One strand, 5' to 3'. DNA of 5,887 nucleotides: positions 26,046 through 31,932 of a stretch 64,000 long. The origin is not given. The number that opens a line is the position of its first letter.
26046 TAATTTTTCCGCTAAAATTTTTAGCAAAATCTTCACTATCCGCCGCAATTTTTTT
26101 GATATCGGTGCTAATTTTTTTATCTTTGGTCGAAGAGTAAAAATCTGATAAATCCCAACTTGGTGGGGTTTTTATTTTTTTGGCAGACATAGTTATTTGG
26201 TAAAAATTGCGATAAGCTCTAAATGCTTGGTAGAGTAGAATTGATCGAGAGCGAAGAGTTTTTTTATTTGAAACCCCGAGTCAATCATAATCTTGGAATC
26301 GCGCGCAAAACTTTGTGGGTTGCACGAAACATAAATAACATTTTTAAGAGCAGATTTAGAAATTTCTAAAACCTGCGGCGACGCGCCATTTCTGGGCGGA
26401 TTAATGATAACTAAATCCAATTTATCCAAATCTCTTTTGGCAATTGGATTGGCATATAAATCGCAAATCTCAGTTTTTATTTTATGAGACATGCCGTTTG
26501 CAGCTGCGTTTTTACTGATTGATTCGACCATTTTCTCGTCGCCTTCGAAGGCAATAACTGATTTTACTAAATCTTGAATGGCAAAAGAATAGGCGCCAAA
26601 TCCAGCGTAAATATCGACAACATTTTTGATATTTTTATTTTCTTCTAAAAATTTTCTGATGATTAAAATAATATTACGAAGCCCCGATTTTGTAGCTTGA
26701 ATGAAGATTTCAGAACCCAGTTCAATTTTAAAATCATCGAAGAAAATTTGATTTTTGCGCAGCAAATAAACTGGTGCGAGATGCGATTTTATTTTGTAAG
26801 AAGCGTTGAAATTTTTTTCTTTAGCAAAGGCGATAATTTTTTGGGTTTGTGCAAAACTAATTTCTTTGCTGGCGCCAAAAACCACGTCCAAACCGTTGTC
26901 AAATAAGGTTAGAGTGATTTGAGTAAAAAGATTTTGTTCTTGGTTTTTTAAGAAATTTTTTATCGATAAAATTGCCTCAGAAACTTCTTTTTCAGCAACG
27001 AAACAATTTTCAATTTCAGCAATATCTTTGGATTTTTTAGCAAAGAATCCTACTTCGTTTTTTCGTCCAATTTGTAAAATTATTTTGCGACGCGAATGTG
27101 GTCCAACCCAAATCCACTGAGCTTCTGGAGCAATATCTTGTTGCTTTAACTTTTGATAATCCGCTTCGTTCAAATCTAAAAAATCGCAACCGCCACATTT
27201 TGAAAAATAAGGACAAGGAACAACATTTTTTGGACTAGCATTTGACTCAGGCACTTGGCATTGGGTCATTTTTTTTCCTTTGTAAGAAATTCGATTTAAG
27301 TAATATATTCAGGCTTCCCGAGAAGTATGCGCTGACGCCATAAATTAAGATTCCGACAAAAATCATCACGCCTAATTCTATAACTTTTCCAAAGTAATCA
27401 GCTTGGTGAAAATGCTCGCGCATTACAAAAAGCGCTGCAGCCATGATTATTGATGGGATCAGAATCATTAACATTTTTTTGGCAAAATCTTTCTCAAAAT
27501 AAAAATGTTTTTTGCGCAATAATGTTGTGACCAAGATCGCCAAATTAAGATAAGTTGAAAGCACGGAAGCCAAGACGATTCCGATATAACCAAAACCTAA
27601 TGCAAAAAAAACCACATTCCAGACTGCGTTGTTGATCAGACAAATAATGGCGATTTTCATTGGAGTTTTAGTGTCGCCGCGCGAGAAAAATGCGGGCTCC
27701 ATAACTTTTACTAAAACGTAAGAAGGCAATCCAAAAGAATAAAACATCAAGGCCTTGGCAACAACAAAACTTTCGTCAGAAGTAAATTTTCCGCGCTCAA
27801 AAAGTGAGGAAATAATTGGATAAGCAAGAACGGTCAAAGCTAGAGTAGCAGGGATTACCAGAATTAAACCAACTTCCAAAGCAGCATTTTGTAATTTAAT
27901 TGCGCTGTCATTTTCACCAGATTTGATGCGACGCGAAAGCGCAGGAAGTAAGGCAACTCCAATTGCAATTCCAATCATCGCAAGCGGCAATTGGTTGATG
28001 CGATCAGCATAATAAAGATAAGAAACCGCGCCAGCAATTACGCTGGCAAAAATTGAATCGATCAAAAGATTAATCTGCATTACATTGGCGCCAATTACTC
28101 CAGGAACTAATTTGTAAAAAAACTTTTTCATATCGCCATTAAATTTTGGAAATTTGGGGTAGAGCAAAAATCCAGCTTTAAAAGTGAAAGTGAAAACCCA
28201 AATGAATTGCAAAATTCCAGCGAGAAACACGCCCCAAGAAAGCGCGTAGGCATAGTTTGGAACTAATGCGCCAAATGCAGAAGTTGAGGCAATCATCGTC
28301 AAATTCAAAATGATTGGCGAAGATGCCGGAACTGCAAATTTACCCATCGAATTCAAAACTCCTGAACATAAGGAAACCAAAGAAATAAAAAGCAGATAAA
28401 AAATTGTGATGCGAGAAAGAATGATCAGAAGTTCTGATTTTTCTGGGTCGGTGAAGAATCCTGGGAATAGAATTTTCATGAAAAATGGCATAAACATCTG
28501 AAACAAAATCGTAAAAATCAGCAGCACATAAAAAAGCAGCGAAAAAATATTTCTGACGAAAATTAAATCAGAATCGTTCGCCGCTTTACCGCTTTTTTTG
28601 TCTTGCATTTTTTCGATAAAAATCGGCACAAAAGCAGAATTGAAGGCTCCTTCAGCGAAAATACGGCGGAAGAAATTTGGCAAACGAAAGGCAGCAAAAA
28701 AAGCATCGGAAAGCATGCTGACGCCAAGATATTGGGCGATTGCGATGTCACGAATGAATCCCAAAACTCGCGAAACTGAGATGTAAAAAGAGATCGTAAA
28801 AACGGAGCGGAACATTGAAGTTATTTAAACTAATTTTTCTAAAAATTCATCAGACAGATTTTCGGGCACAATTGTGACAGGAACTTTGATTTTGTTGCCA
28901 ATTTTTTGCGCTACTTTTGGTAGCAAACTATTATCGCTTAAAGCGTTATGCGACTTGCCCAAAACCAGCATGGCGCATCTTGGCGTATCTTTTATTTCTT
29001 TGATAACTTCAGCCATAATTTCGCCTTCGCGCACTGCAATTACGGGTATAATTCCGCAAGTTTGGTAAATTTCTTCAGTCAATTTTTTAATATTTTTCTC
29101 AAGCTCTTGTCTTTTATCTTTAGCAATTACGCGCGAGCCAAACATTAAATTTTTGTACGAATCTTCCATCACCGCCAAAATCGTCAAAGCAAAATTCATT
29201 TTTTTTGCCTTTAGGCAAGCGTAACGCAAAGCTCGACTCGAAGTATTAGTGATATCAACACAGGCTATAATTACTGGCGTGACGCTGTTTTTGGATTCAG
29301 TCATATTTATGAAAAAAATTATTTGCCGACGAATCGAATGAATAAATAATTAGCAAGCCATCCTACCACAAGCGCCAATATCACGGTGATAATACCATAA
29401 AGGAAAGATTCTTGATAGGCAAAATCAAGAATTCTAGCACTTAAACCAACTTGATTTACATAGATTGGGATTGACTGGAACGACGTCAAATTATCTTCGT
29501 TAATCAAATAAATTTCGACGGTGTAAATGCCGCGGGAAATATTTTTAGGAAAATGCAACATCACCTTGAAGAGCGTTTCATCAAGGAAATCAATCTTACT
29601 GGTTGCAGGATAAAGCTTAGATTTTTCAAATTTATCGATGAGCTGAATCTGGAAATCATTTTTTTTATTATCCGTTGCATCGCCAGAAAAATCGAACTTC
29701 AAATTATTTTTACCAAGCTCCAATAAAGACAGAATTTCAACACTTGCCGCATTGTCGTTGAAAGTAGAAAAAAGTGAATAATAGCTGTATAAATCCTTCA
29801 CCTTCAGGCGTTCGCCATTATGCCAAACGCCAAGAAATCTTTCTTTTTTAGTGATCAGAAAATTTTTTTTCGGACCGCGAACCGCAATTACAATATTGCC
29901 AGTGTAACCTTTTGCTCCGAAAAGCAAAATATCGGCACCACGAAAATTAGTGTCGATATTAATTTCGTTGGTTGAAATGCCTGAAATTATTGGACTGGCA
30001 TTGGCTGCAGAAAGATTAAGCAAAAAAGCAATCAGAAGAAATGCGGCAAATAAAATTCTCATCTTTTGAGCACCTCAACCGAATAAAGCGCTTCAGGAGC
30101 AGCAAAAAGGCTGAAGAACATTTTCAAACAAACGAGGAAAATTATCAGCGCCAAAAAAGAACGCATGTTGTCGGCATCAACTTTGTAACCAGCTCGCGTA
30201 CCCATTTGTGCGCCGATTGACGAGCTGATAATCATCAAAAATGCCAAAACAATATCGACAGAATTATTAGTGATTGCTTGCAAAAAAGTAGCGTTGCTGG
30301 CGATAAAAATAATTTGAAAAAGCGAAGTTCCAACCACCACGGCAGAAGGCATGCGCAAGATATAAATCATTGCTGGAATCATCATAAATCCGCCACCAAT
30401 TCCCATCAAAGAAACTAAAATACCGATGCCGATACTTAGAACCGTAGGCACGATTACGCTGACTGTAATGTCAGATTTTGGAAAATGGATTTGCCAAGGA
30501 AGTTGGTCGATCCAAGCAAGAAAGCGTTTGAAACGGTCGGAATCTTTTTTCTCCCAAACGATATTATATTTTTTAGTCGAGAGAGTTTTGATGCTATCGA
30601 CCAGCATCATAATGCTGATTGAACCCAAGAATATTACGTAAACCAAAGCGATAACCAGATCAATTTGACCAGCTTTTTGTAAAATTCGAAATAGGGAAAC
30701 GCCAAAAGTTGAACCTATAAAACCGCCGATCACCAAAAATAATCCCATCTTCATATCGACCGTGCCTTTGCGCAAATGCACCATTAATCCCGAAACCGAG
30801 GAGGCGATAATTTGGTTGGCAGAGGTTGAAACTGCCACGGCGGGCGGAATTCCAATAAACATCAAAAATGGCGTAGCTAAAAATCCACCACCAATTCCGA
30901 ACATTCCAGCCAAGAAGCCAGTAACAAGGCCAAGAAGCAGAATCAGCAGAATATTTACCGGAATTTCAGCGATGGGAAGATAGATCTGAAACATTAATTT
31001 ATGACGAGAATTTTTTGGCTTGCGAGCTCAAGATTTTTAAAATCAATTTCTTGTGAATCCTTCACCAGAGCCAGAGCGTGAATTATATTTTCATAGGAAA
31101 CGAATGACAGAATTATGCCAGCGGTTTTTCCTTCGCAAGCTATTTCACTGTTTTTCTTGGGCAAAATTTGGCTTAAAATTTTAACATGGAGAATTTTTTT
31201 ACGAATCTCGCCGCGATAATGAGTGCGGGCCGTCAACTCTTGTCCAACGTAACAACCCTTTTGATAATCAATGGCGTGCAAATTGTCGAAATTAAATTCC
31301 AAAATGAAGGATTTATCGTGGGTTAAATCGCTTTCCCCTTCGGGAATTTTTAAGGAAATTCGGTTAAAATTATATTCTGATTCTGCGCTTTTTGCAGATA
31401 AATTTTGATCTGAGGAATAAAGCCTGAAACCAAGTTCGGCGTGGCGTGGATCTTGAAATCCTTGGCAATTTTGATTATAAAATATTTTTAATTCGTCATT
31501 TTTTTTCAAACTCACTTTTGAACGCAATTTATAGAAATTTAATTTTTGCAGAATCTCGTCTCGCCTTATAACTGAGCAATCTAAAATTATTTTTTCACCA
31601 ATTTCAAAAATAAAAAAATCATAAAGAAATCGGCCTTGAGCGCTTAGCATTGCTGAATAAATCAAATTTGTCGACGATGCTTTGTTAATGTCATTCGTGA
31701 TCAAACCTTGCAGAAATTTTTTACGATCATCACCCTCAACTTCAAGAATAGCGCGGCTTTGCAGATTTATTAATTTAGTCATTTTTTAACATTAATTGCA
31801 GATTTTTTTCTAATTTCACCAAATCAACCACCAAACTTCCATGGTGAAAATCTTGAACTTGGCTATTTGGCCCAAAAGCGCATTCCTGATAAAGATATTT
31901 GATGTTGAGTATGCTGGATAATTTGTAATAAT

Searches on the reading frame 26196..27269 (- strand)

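Call 23: search_protein_families(library=pfam, proteins=[window:26196-27269:-], max_evalue=0.00001)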
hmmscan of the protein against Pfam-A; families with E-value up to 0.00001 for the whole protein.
window:26196-27269:- (358 aa): 3 families
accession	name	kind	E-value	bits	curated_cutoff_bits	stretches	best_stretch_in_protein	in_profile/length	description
PF05958.17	tRNA_U5-meth_tr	-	2.2e-12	47.1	23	1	76-352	55-350/357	tRNA (Uracil-5-)-methyltransferase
PF09445.16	Methyltransf_15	-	7.6e-07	29.3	22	1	215-297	2-85/165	RNA cap guanine-N2 methyltransferase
PF05175.20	MTS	-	4.8e-06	26.7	23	1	209-293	28-108/170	Methyltransferase small domain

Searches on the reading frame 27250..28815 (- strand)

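Call 23: search_protein_families(library=pfam, proteins=[window:27250-28815:-], max_evalue=0.00001)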
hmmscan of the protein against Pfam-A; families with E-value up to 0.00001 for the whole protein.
window:27250-28815:- (522 aa): 2 families
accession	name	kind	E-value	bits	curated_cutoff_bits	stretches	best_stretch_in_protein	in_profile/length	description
PF03023.19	MurJ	-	2.5e-114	382.8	27.4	1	26-471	1-438/451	Lipid II flippase MurJ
PF01554.23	MatE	-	2.3e-07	31.1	24.9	0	269-401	33-160/161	MatE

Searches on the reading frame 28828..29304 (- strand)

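Call 23: search_protein_families(library=pfam, proteins=[window:28828-29304:-], max_evalue=0.00001)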
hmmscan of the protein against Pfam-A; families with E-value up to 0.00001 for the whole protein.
window:28828-29304:- (159 aa): 1 family
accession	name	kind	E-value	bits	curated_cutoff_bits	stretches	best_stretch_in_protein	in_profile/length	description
PF00582.32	Usp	-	1.7e-11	45.2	24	1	12-147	5-141/141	Universal stress protein family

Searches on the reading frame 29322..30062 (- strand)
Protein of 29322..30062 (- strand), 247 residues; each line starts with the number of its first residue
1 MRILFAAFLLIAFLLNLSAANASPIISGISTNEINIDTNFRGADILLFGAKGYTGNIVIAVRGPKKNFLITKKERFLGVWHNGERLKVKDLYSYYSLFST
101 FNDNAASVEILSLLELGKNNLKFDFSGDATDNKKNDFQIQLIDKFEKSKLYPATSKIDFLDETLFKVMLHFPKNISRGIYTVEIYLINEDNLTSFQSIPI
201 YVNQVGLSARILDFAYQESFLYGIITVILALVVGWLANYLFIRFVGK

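Call 23: search_protein_families(library=pfam, proteins=[window:29322-30062:-], max_evalue=0.00001)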
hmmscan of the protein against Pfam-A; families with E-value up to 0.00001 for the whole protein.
window:29322-30062:- (247 aa): 1 family
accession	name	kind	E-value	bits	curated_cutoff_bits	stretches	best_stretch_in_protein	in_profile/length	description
PF09608.15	Alph_Pro_TM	-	2e-51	175.4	24.5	1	26-241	3-225/227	Putative transmembrane protein (Alph_Pro_TM)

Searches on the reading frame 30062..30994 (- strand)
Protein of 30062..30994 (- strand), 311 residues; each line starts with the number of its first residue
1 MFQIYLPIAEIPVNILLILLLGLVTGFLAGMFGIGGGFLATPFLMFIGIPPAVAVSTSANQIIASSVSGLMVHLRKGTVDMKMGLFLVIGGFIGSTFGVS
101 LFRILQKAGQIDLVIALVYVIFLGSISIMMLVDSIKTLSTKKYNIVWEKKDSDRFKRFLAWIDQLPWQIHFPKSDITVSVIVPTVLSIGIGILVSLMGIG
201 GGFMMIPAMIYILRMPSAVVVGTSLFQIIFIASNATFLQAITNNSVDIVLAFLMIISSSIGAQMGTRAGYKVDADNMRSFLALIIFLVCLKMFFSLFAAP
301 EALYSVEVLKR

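Call 23: search_protein_families(library=pfam, proteins=[window:30062-30994:-], max_evalue=0.00001)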
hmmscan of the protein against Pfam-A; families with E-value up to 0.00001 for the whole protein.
window:30062-30994:- (311 aa): 1 family
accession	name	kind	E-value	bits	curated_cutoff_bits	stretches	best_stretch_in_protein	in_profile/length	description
PF01925.25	TauE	-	8.5e-48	163.5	32.6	1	18-292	1-237/237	Sulfite exporter TauE/SafE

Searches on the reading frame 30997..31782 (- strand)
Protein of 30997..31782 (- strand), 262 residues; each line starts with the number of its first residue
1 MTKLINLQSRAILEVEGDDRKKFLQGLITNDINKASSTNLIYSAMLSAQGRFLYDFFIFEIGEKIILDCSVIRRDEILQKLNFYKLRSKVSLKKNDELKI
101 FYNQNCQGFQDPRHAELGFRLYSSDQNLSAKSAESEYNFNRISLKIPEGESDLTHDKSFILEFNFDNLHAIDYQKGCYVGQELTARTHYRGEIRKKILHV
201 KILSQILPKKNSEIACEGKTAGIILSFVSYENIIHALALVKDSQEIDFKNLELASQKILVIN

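Call 23: search_protein_families(library=pfam, proteins=[window:30997-31782:-], max_evalue=0.00001)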
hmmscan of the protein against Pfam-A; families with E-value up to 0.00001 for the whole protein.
window:30997-31782:- (262 aa): 1 family
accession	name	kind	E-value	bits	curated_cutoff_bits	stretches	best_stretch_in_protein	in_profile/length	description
PF01571.26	GCV_T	-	5.6e-09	36.1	25.6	1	7-73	45-111/255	Aminomethyltransferase folate-binding domain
